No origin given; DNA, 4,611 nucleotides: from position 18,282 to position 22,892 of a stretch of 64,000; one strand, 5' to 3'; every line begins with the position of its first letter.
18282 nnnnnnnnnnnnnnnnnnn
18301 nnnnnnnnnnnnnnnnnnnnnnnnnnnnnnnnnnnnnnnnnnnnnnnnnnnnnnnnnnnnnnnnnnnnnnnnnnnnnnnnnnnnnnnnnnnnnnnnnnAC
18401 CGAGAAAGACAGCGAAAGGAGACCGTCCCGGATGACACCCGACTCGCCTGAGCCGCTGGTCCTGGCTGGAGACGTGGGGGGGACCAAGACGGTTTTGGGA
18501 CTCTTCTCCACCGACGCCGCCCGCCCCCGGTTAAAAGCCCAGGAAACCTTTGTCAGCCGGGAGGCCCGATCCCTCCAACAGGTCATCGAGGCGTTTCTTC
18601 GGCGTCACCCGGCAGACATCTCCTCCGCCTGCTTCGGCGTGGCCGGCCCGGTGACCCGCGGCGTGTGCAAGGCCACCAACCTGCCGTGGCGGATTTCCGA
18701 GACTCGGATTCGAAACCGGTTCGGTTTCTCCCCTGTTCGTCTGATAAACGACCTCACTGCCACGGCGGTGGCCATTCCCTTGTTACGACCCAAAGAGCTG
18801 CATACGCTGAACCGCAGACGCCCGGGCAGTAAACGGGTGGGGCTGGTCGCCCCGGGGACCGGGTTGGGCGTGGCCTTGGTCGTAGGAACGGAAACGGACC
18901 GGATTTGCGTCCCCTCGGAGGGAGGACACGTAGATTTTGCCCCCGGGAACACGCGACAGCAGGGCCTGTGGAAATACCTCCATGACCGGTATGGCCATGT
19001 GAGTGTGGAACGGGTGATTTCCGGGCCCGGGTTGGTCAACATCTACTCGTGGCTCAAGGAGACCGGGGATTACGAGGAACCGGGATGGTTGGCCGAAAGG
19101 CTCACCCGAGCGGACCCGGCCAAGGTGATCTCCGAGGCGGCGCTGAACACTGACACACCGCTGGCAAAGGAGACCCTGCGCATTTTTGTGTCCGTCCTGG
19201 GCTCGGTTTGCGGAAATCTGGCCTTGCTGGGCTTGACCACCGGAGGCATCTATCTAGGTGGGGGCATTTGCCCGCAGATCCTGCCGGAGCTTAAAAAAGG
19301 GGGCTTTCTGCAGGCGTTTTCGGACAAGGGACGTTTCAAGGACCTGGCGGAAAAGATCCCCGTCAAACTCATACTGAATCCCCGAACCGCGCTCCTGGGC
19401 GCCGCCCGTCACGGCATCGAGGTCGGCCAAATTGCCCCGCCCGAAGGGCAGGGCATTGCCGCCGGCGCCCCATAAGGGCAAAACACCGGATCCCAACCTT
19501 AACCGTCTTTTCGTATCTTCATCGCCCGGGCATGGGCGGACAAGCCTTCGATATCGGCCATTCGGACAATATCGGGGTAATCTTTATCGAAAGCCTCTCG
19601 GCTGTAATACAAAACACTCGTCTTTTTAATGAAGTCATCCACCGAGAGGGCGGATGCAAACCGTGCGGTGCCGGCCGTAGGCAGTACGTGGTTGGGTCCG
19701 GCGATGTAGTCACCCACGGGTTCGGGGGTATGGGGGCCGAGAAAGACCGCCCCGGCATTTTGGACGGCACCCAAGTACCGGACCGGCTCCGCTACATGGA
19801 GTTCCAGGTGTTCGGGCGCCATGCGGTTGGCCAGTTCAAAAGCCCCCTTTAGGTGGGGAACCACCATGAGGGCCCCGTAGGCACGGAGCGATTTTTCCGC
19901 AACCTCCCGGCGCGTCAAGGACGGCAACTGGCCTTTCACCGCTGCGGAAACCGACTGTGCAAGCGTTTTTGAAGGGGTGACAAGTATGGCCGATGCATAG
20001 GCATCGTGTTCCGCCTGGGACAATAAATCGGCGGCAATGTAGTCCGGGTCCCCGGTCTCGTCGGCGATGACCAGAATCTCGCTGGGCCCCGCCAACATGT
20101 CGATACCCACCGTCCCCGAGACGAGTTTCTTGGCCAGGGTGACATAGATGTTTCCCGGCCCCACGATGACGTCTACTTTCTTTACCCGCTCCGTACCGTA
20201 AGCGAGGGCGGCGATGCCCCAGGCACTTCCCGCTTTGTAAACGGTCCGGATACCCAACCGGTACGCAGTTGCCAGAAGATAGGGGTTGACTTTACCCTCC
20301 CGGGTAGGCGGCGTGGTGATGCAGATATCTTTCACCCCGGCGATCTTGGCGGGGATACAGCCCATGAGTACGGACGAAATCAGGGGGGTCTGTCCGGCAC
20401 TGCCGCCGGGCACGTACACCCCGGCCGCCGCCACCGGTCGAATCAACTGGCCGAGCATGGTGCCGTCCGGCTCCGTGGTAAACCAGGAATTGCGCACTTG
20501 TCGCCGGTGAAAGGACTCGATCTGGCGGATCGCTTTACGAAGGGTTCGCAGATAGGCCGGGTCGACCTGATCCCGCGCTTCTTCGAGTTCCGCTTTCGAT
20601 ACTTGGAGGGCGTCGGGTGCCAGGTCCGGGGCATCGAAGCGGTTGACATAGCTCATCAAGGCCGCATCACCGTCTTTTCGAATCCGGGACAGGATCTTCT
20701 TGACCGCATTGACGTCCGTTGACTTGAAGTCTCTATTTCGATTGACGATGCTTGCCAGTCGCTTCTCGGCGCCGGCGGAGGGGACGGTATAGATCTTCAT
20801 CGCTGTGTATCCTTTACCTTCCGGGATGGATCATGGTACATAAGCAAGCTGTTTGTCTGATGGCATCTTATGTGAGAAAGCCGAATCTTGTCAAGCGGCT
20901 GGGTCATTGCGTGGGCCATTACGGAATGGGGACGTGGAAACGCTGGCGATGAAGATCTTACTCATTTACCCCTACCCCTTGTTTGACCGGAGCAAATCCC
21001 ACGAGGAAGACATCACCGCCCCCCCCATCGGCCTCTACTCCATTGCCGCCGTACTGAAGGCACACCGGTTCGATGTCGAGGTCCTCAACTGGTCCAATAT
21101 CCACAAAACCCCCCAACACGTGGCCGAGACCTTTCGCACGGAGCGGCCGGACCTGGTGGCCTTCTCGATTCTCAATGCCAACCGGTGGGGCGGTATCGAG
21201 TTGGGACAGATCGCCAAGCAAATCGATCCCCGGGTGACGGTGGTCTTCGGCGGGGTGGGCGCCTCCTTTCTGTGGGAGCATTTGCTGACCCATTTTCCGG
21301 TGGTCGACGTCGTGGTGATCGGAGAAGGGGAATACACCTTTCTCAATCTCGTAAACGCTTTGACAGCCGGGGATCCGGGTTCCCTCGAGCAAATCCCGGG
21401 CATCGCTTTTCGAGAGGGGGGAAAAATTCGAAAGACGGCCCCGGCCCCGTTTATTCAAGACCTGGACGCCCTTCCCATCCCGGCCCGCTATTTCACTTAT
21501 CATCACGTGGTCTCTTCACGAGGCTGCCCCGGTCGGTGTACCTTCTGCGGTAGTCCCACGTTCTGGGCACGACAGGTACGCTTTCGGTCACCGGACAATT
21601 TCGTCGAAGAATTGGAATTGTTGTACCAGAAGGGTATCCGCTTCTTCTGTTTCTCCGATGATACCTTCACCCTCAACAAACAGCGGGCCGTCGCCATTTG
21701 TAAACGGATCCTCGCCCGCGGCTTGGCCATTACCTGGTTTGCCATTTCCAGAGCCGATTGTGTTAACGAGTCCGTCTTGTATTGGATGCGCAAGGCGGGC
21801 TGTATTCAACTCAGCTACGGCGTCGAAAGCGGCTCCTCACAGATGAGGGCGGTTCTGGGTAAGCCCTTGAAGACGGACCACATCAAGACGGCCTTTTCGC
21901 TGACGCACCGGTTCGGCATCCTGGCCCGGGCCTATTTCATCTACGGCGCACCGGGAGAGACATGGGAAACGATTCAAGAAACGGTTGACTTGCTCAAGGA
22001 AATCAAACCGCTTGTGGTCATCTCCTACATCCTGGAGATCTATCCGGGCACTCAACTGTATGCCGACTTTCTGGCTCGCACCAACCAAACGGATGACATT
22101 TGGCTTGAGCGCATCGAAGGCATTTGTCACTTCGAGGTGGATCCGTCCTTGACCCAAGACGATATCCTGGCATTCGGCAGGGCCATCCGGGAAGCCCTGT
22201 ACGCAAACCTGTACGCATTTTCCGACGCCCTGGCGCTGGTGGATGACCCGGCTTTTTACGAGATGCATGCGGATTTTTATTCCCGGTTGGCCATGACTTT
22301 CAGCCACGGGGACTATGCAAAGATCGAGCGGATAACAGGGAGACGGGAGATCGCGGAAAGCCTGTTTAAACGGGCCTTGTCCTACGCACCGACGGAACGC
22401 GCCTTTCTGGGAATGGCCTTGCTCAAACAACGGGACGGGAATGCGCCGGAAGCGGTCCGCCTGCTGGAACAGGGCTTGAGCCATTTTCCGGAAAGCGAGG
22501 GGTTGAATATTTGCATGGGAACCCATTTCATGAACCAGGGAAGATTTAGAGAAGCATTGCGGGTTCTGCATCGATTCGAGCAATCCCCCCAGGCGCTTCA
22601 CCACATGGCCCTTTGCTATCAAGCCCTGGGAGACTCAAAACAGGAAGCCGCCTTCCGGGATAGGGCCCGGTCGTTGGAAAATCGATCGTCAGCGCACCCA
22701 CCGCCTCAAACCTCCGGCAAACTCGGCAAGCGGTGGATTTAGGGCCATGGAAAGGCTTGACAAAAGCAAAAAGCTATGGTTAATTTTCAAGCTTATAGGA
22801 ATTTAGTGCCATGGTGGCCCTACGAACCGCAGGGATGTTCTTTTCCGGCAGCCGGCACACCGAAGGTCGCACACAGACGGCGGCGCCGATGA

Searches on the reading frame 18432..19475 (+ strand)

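Call 27: search_protein_families(library=pfam, proteins=[window:18432-19475:+])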
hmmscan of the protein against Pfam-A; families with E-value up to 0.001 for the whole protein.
window:18432-19475:+ (347 aa): 2 families
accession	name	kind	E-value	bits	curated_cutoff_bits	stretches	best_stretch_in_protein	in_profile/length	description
PF02685.22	Glucokinase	-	2e-101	339.6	22.1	1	11-326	1-309/314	Glucokinase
PF00480.26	ROK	-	0.00082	19.4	22.9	0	14-279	5-244/294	ROK family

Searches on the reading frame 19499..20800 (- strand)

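Call 28: search_protein_families(library=pfam, proteins=[window:19499-20800:-])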
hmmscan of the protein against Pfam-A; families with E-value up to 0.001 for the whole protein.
window:19499-20800:- (433 aa): 1 family
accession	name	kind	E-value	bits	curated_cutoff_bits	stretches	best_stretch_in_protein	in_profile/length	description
PF00815.25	Histidinol_dh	-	7.5e-163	542.8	27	1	25-430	7-410/411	Histidinol dehydrogenase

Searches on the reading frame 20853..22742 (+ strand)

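Call 7: search_protein_families(library=pfam, proteins=[window:20853-22742:+])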
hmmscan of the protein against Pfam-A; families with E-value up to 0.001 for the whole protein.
window:20853-22742:+ (629 aa): 8 families
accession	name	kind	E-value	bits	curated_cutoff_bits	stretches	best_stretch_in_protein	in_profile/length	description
PF02310.24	B12-binding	-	1.5e-21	76.9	32.1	1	56-166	12-120/121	B12 binding domain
PF04055.27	Radical_SAM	-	4.8e-21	76.1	29.5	1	220-381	2-166/166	Radical SAM superfamily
PF13428.12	TPR_14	-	3.3e-07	30.8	23.5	0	517-553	3-39/44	Tetratricopeptide repeat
PF07719.23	TPR_2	-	4e-06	27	27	0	489-514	8-33/34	Tetratricopeptide repeat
PF14559.12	TPR_19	-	5.4e-05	23.9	25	0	528-574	4-50/68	Tetratricopeptide repeat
PF13424.12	TPR_12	-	0.00031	21.3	30.1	0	487-544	8-74/77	Tetratricopeptide repeat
PF13174.12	TPR_6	-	0.00046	21.1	26.3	0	517-548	2-33/33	Tetratricopeptide repeat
PF07721.20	TPR_4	-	0.00078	20.3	27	0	517-540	3-26/26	Tetratricopeptide repeat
